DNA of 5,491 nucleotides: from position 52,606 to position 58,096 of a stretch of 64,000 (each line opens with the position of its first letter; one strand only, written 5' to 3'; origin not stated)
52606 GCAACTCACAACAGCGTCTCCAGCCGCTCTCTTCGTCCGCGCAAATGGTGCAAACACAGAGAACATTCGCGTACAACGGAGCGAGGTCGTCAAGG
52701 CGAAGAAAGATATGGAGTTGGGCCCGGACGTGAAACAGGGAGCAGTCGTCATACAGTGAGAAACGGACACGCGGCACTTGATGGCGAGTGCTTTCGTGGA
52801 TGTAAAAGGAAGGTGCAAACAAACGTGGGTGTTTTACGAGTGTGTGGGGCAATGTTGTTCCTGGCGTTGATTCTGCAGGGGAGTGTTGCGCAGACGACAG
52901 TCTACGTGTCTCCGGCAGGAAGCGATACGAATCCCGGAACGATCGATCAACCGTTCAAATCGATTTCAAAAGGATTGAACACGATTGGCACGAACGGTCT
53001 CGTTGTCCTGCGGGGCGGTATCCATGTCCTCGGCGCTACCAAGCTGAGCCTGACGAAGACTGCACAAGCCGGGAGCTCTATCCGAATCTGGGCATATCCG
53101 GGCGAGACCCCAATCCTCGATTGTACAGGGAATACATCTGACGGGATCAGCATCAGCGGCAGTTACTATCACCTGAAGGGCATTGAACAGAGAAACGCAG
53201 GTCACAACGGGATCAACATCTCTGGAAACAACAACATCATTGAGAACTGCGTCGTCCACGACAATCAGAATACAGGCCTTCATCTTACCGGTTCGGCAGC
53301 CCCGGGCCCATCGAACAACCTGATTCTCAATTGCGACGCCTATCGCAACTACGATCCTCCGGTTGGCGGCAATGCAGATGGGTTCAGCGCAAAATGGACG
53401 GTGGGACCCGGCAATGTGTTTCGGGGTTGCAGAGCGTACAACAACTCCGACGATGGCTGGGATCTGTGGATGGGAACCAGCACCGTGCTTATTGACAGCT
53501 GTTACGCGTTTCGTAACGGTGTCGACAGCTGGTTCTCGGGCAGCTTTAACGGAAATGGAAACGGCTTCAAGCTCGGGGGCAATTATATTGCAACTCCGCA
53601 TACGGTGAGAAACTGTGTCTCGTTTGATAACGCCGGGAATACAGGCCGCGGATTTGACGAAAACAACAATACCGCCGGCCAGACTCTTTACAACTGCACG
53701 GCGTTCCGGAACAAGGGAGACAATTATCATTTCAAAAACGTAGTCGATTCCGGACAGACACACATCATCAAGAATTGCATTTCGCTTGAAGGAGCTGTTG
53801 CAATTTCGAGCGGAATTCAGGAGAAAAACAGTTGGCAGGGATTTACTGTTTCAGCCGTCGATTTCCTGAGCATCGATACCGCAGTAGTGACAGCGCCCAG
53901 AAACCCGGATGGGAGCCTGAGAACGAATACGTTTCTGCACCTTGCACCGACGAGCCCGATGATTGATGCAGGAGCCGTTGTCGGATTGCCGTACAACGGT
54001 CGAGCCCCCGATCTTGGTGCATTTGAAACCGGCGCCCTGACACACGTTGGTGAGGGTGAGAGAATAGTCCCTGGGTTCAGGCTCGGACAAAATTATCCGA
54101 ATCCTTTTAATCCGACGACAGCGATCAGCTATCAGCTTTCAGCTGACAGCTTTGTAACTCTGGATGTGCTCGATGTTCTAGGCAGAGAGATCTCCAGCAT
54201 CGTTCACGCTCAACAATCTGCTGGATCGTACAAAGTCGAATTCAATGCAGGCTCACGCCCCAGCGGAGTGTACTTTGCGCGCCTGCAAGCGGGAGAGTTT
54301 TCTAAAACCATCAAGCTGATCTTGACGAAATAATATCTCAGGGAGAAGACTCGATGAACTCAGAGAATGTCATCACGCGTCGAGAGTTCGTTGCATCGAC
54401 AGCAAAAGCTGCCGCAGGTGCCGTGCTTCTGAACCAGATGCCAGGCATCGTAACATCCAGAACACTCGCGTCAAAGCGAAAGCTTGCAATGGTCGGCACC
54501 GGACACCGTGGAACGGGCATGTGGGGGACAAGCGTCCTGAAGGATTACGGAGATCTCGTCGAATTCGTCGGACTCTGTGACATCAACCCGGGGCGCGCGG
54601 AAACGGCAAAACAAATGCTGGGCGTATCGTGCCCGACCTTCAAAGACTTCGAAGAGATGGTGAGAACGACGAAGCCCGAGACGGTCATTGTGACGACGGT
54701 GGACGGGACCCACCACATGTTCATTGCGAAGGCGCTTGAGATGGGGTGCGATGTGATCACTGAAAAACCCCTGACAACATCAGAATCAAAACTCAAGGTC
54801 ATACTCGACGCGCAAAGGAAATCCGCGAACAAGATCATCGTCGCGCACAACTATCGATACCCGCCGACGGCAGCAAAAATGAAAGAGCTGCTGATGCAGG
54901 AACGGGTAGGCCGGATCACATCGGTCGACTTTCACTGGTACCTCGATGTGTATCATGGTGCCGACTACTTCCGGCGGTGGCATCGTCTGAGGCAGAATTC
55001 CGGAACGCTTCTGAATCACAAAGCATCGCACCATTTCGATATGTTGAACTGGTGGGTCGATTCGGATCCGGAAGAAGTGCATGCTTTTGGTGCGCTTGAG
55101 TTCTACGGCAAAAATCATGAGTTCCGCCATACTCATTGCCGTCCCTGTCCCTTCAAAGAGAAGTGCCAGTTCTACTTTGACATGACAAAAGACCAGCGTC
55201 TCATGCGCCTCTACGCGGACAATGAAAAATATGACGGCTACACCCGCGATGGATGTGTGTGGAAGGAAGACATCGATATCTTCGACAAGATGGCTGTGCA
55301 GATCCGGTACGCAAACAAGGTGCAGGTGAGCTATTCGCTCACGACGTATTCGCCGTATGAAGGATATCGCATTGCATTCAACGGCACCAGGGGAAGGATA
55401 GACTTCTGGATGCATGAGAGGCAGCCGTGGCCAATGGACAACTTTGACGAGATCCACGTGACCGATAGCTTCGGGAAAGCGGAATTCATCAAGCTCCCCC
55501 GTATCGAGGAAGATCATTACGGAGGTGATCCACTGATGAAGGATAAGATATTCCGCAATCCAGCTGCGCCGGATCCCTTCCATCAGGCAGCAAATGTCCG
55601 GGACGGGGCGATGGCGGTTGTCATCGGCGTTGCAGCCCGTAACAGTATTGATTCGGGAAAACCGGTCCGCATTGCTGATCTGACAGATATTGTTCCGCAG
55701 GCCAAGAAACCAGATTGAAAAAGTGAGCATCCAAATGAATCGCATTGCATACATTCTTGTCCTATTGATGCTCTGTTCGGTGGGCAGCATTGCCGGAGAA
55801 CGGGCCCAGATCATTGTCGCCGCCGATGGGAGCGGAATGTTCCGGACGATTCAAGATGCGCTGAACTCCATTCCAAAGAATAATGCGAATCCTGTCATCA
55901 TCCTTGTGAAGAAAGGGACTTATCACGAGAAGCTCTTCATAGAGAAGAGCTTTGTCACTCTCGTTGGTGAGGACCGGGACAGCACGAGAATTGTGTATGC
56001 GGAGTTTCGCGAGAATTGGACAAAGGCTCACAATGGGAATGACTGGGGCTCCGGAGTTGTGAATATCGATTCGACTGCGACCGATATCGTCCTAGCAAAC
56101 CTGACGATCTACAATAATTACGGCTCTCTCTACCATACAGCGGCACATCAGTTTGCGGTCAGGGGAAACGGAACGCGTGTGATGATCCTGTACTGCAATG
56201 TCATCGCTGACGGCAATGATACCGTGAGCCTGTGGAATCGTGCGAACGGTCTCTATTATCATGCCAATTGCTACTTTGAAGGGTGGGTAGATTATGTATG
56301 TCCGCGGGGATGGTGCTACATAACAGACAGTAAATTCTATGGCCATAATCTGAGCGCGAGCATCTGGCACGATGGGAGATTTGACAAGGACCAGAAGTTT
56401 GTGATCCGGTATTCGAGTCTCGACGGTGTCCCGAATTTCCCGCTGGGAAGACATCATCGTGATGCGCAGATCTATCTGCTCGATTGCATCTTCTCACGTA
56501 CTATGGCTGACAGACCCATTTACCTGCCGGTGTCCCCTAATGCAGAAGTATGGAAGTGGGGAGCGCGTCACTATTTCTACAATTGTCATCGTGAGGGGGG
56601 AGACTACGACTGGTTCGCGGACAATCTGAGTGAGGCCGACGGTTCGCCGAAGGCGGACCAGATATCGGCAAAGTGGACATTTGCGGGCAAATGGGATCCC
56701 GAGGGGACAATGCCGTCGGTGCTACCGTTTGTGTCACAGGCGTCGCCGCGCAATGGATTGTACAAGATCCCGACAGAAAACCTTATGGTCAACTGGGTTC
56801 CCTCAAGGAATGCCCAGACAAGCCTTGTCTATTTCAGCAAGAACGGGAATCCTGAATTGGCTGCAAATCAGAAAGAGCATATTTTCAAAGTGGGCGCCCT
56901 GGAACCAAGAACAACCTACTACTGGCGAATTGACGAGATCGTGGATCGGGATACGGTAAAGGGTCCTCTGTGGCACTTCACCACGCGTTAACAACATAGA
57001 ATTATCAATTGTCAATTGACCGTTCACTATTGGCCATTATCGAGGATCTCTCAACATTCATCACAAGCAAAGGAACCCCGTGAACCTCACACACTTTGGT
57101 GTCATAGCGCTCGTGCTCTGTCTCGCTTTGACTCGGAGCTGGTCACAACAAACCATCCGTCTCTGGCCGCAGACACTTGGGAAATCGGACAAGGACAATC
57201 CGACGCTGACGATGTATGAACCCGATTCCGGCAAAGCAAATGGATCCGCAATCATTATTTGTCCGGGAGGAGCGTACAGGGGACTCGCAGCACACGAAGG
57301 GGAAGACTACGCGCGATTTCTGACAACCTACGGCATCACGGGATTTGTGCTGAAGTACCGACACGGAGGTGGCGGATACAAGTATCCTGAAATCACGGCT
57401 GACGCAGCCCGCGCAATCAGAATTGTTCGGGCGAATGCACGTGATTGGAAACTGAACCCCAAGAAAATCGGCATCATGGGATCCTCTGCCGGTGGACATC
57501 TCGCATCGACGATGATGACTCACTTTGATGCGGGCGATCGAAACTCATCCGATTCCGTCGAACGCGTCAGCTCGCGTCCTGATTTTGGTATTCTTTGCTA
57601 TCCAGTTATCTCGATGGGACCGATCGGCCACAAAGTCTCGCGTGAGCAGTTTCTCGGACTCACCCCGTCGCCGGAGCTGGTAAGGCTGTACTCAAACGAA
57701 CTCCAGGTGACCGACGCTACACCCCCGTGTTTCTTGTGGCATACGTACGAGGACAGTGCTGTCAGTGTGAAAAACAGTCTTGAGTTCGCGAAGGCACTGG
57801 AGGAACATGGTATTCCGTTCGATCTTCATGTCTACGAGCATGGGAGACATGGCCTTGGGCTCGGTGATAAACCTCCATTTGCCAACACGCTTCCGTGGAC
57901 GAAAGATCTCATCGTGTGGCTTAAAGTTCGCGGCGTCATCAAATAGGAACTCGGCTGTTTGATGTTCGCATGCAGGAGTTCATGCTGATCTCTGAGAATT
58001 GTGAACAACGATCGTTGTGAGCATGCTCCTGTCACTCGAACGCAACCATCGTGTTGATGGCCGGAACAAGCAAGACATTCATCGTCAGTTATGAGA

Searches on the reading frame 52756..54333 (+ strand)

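Call 13: search_protein_families(library=pfam, proteins=[window:52756-54333:+])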
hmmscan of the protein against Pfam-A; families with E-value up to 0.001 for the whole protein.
window:52756-54333:+ (525 aa): 3 families
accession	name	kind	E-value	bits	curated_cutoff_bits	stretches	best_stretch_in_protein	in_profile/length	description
PF22842.2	Pel9A-like_beta_helix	-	6.7e-26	91.5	25.2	2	153-328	146-333/370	Pel9A-like, right handed beta helix region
PF13229.12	Beta_helix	-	7.9e-13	48.8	25.9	1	130-294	2-139/158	Right handed beta helix region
PF18962.6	Por_Secre_tail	-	9.8e-08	32.6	27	1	447-522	2-74/75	Secretion system C-terminal sorting domain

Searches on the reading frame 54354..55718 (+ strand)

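Call 14: search_protein_families(library=pfam, proteins=[window:54354-55718:+])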
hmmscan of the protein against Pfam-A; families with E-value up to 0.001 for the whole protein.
window:54354-55718:+ (454 aa): 3 families
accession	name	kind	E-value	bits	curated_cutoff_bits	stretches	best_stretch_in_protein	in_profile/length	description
PF02894.22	GFO_IDH_MocA_C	-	5.4e-22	79.1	22.9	1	177-439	1-217/218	Oxidoreductase family, C-terminal alpha/beta domain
PF01408.29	GFO_IDH_MocA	-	2.2e-18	67.5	24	1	43-165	2-120/120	Oxidoreductase family, NAD-binding Rossmann fold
PF22725.1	GFO_IDH_MocA_C3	-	1.5e-13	51.3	27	1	174-349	2-123/124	GFO/IDH/MocA C-terminal domain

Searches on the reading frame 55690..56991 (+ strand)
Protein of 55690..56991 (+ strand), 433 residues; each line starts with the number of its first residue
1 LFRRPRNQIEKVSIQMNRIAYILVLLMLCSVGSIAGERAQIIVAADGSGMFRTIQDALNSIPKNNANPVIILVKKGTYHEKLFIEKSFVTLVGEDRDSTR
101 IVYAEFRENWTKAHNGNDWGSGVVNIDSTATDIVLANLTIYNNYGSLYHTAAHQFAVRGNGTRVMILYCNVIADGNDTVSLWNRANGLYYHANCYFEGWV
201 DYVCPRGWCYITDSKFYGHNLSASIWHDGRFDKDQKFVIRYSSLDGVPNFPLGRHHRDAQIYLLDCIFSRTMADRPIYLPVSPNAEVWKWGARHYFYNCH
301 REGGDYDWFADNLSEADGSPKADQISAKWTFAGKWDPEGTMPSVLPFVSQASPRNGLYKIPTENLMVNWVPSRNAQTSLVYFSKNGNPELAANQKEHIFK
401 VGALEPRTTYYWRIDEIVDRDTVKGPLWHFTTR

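Call 14: search_protein_families(library=pfam, proteins=[window:55690-56991:+])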
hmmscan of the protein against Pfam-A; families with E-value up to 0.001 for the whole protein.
window:55690-56991:+ (433 aa): 1 family
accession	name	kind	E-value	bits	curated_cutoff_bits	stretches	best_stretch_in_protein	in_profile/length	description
PF01095.25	Pectinesterase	-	4e-18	65.6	27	1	41-217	2-166/298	Pectinesterase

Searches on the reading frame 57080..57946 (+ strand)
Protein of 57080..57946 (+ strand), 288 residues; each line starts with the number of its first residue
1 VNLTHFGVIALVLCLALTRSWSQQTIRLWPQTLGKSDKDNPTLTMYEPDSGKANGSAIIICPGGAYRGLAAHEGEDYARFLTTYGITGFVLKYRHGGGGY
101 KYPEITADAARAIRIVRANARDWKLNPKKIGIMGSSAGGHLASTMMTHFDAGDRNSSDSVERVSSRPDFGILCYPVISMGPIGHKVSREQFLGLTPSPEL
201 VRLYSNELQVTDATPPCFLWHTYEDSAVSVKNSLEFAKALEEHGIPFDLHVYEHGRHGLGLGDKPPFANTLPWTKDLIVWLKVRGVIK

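Call 14: search_protein_families(library=pfam, proteins=[window:57080-57946:+])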
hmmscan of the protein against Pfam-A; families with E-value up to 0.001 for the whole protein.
window:57080-57946:+ (288 aa): 4 families
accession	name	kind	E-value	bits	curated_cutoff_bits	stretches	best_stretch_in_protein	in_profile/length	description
PF20434.5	BD-FAE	-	5.1e-20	72.4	26.8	1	44-240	2-215/215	BD-FAE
PF07859.19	Abhydrolase_3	-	1.9e-11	44.6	25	1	92-257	36-206/210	alpha/beta hydrolase fold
PF00326.27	Peptidase_S9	-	2.2e-11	44.1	22.6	1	206-260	137-190/213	Prolyl oligopeptidase family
PF01738.24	DLH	-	0.00094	19.3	21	0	206-258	135-187/217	Dienelactone hydrolase family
